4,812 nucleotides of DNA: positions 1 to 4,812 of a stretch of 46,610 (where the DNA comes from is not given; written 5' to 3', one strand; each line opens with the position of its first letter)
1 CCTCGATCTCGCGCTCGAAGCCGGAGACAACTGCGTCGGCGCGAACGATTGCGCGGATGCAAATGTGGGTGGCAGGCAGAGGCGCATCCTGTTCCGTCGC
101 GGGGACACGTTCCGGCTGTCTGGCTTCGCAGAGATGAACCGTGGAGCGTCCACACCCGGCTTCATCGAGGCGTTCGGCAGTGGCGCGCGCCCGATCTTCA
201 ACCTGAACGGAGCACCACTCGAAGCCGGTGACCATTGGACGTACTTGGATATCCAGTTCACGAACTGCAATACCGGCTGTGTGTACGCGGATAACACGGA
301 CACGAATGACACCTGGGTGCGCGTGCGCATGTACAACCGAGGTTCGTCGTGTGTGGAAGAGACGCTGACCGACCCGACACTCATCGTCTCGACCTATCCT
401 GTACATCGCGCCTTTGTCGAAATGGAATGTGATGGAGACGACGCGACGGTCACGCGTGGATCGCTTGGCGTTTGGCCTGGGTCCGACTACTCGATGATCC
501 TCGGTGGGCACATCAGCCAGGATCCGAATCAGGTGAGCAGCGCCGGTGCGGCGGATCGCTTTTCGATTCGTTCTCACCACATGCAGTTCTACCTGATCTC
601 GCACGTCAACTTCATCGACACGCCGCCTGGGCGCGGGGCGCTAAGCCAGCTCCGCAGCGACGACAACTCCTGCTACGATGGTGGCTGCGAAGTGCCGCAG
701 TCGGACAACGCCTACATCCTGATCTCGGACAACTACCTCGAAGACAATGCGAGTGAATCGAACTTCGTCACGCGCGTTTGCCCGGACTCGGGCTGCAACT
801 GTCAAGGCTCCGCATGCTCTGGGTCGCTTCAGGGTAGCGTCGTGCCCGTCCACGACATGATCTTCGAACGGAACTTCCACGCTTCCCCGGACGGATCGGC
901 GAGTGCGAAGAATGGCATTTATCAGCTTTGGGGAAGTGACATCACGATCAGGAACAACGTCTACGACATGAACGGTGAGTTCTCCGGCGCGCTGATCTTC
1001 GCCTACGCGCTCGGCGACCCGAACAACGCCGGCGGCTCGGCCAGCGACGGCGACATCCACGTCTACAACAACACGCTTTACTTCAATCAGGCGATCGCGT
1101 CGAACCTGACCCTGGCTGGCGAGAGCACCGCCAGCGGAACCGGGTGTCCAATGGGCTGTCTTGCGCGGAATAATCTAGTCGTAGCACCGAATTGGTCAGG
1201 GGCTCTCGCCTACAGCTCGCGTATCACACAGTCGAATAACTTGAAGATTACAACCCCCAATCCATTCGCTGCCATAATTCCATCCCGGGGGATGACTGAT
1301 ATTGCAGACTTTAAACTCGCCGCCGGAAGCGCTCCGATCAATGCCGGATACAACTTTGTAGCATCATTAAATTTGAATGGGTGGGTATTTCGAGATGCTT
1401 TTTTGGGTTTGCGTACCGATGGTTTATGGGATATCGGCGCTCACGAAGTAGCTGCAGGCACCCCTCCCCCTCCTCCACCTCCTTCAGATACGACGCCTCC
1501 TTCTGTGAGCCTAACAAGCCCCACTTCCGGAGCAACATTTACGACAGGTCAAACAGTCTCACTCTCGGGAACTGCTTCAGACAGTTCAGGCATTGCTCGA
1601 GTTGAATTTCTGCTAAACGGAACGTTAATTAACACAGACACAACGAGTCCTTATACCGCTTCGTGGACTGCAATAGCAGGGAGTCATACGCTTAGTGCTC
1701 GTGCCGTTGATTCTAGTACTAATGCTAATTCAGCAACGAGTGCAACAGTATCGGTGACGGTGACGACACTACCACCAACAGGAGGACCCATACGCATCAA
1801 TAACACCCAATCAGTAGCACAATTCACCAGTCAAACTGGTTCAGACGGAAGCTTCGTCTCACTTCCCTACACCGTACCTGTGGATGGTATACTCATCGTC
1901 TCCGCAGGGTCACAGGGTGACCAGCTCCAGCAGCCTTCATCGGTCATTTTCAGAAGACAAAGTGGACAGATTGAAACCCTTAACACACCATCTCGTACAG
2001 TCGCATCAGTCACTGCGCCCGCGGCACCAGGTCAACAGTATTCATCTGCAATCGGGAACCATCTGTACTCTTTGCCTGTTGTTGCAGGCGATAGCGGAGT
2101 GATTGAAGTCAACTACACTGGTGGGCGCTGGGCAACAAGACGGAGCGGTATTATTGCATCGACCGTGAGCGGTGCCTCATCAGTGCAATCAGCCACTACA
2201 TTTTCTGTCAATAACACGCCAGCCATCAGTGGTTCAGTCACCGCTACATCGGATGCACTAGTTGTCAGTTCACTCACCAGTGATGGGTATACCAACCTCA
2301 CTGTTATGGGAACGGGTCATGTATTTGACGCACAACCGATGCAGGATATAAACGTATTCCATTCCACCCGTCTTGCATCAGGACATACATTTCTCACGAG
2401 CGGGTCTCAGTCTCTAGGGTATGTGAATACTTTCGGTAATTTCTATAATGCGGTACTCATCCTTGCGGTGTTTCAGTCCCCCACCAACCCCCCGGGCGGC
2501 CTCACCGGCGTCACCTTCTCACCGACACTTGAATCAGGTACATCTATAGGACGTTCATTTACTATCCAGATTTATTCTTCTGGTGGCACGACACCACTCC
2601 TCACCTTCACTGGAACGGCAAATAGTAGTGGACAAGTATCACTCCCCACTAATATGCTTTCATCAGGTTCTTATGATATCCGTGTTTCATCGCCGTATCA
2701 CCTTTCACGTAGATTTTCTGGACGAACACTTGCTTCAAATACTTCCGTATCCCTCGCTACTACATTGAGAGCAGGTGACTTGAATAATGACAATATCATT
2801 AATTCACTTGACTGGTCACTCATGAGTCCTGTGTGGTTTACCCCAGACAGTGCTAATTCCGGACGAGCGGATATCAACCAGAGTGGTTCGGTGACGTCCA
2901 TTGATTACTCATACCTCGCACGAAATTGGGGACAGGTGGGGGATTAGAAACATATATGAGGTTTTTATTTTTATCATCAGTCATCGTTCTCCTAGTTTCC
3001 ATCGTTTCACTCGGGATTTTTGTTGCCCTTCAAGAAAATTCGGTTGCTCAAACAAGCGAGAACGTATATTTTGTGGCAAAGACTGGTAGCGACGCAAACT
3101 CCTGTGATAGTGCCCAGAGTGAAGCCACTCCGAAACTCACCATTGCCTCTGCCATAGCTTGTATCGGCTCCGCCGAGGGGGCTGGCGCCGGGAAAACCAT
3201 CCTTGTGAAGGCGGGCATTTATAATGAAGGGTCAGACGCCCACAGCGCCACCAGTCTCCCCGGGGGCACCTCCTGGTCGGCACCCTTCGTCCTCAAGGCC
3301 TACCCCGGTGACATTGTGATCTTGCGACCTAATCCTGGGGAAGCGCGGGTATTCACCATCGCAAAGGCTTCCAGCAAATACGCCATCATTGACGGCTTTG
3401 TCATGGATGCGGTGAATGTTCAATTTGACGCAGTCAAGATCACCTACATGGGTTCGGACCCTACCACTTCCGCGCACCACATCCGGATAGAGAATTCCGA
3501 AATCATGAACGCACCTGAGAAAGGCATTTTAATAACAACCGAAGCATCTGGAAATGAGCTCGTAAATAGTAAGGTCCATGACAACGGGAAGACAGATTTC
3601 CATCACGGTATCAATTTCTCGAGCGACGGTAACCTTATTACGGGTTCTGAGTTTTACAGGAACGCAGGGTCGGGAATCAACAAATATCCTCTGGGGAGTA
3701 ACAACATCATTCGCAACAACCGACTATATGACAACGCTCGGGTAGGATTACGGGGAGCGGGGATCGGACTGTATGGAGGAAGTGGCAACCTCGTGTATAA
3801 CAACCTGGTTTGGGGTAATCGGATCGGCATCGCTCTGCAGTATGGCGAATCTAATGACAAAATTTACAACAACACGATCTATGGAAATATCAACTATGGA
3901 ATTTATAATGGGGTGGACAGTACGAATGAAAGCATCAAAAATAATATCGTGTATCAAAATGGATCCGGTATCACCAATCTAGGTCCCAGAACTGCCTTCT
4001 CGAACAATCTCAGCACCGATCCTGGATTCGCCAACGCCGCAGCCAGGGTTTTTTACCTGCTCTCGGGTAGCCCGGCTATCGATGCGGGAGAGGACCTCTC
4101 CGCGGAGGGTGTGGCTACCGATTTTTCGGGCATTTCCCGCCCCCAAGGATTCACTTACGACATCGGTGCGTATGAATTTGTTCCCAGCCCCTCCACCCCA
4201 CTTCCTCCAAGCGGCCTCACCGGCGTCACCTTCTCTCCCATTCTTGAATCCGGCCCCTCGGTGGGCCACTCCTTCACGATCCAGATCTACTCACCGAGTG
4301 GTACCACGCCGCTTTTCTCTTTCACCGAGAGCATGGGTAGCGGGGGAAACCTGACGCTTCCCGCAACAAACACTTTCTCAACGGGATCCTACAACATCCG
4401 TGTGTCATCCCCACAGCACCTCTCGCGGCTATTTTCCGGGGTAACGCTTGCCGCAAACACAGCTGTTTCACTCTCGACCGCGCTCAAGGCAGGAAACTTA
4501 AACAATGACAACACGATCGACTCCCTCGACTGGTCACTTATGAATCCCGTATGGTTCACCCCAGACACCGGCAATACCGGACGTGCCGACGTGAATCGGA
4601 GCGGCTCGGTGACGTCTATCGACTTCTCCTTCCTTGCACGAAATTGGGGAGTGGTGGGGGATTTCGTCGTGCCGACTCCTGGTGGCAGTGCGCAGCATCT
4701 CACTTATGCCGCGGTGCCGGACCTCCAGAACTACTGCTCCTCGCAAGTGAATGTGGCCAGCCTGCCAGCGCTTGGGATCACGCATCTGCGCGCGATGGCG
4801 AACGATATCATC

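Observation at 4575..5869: Stop-codon loss fuses a surface protein to a foreign high-GC phosphoesterase block, leaving an orphan dockerin tail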

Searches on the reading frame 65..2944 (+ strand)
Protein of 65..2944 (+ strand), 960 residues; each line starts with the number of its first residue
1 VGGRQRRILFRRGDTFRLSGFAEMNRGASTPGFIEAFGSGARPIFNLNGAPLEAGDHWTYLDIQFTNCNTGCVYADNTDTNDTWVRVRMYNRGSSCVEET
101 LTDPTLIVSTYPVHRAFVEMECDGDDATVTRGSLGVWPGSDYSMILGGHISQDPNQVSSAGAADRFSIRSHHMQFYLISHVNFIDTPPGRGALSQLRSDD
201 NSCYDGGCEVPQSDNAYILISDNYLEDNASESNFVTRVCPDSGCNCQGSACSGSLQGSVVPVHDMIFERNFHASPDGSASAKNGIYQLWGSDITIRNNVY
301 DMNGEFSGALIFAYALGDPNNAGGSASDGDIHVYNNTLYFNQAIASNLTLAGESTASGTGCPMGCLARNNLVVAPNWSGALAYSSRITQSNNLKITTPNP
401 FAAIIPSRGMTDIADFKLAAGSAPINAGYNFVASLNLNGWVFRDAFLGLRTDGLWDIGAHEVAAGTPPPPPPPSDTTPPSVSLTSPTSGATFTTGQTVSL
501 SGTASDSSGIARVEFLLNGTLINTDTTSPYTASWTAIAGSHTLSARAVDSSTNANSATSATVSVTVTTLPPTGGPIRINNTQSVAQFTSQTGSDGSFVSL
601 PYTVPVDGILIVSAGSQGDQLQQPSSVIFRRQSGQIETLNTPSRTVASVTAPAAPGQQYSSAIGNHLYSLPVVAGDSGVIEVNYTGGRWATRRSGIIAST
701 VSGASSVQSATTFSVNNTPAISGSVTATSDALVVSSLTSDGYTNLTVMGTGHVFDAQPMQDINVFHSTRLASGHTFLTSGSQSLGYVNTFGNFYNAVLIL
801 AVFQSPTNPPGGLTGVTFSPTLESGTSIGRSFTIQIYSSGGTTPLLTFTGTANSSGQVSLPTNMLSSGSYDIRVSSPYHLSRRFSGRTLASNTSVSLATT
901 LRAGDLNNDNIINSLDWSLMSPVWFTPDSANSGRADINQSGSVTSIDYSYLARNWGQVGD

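Call 5: search_protein_families(library=pfam, proteins=[window:65-2944:+], max_evalue=0.1)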
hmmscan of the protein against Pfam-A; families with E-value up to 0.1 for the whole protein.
window:65-2944:+ (960 aa): 3 families
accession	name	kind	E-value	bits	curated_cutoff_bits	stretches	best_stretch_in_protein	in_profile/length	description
PF17957.7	Big_7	-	3.6e-22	79.2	24.1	1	479-545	1-70/70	Bacterial Ig domain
PF00404.24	Dockerin_1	-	8.3e-09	35.9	22.9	1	903-953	1-54/57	Dockerin type I domain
PF05506.17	PLipase_C_C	-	0.069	14.5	24.4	0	831-887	25-80/80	Bacterial phospholipase C, C-terminal domain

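Call 63: search_protein_families(library=ncbifam, proteins=[window:65-2944:+], max_evalue=0.01)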
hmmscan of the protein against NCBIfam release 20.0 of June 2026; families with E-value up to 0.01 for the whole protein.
window:65-2944:+ (960 aa): 1 family
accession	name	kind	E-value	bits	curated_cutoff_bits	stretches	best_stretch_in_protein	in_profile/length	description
NF047446.1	barrel_OmpL47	domain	6.1e-06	26.6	40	1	494-564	3-68/68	OmpL47-type beta-barrel domain-containing protein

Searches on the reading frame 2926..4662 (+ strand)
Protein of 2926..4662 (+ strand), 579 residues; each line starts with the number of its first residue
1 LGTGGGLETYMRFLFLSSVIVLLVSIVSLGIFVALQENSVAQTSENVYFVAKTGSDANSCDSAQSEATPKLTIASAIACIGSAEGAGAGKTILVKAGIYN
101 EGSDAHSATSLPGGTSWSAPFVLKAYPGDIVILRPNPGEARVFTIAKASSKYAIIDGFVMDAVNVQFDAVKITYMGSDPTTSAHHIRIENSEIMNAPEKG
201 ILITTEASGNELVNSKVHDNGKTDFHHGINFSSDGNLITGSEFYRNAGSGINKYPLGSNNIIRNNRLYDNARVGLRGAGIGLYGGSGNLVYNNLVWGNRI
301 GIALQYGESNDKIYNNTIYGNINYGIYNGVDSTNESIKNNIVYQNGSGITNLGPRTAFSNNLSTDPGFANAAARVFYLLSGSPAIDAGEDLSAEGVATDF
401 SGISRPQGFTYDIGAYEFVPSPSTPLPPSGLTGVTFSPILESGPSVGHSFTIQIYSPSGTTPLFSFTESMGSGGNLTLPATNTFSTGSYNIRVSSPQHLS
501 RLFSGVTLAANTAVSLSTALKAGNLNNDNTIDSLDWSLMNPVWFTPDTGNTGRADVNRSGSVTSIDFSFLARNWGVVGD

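Call 17: find_homologous_proteins(query=window:2926-4662:+, max_evalue=1e-10)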
Query window:2926-4662:+ (579 aa): 252 proteins with E <= 1e-10 among 8000 candidates; the best 120 are listed.
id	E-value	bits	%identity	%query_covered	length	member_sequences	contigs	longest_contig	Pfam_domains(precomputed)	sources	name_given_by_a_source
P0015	0.0e+0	1251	100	98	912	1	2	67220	PF13229.13,PF00404.25,PF05048.20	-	-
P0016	4.1e-134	466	60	65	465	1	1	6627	PF13229.13,PF05048.20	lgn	-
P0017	8.0e-110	386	46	73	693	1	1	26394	PF13229.13,PF17957.8,PF01471.24,PF05048.20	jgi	-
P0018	1.6e-99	352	50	66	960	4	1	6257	PF13229.13,PF22842.4,PF00395.26,PF05048.20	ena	-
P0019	1.1e-97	346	50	64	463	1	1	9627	PF13229.13,PF22842.4,PF05048.20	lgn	-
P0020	4.5e-89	318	48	65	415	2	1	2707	PF13229.13,PF22842.4,PF05048.20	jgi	jgi:hypothetical protein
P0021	4.7e-89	318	45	69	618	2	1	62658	PF13229.13,PF07602.18,PF13385.14,PF22842.4,PF05048.20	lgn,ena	-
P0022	1.6e-88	316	45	72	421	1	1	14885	PF13229.13,PF07602.18,PF22842.4,PF05048.20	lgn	-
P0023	4.3e-88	315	41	77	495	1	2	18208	PF13229.13,PF22842.4,PF05048.20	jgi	jgi:parallel beta-helix repeat protein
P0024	4.8e-88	314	44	70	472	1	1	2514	PF13229.13,PF22842.4,PF05048.20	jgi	jgi:parallel beta-helix repeat protein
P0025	2.6e-87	312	44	72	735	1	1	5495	PF13229.13,PF22842.4,PF00041.28,PF05048.20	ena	-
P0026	9.5e-87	310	45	70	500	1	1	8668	PF13229.13,PF07602.18,PF18962.8,PF22842.4,PF05048.20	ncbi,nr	ncbi:MAG: T9SS type A sorting domain-containing protein [Bacteroidetes bacterium]|nr:MAG: T9SS type 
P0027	1.5e-85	306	45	69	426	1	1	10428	PF13229.13,PF07602.18,PF22842.4,PF05048.20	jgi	jgi:nitrous oxidase accessory protein NosD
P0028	1.5e-84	303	46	66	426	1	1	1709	PF13229.13,PF07602.18,PF22842.4,PF05048.20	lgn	-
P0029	1.5e-84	303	46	62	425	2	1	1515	PF13229.13,PF07602.18,PF22842.4,PF05048.20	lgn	-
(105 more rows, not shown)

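Call 18: find_encoding_contigs(protein=P0015, flank=10000, max_places=10)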
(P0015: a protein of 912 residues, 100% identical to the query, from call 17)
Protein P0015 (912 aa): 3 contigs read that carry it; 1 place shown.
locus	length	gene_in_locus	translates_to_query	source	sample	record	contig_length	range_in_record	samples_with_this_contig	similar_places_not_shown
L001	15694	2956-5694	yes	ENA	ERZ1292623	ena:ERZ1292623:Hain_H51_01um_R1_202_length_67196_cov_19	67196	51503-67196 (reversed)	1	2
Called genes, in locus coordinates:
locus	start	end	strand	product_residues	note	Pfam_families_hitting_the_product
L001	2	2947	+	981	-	?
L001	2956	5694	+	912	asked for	PF13229:Beta_helix, PF05048:NosD (weak), PF13229:Beta_helix (weak), PF00404:Dockerin_1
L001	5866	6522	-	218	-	PF03167:UDG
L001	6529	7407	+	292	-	PF00753:Lactamase_B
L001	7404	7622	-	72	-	-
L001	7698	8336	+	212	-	PF02163:Peptidase_M50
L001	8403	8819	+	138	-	PF00164:Ribosom_S12_S23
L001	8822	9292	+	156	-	PF00177:Ribosomal_S7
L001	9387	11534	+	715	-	PF00009:GTP_EFTU, PF03144:GTP_EFTU_D2, PF22042:EF-G_D2, PF14492:EFG_III, PF03764:EFG_IV, PF00679:EFG_C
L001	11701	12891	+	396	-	PF00009:GTP_EFTU, PF03144:GTP_EFTU_D2, PF03143:GTP_EFTU_D3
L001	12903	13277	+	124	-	PF00338:Ribosomal_S10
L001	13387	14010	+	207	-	PF00297:Ribosomal_L3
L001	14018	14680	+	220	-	PF00573:Ribosomal_L4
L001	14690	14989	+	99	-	PF00276:Ribosomal_L23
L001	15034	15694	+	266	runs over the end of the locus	PF00181:Ribosomal_L2_N, PF03947:Ribosomal_L2_C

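Call 63: search_protein_families(library=ncbifam, proteins=[window:2956-4662:+], max_evalue=0.01)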
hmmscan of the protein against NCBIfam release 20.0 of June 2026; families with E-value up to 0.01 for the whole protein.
window:2956-4662:+ (569 aa): 4 families
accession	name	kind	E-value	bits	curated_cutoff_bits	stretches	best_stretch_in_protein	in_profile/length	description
NF041518.1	choice_anch_Q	domain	2.2e-14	53.4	25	1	364-408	15-57/58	choice-of-anchor Q domain-containing protein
TIGR04247.1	NosD_copper_fam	subfamily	3.3e-07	29.2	300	1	175-340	32-197/377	nitrous oxide reductase family maturation protein NosD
NF038177.1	epimerase_AlgG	equivalog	9.1e-07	27.9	700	1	164-266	297-396/519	mannuronan 5-epimerase AlgG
TIGR03804.1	para_beta_helix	repeat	2.1e-06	27.3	19.45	1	269-312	1-43/44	parallel beta-helix repeat protein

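Call 65: find_encoding_contigs(protein=P0016, flank=6000, max_places=3)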
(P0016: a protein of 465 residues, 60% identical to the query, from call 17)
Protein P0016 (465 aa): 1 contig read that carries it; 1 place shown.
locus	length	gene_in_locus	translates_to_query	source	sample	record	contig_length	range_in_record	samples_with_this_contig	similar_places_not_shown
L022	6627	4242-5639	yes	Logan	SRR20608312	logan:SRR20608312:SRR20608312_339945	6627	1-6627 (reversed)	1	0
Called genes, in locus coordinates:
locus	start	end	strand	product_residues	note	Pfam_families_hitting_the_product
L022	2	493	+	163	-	?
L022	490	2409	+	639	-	PF13620:CarboxypepD_reg (faint), PF14686:fn3_3 (faint), PF22842:Pel9A-like_beta_helix, PF07602:DUF1565, PF13229:Beta_helix (weak)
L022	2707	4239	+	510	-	PF13229:Beta_helix, PF05048:NosD, PF13229:Beta_helix (weak)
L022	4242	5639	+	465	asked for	PF05048:NosD, PF13229:Beta_helix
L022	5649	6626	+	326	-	?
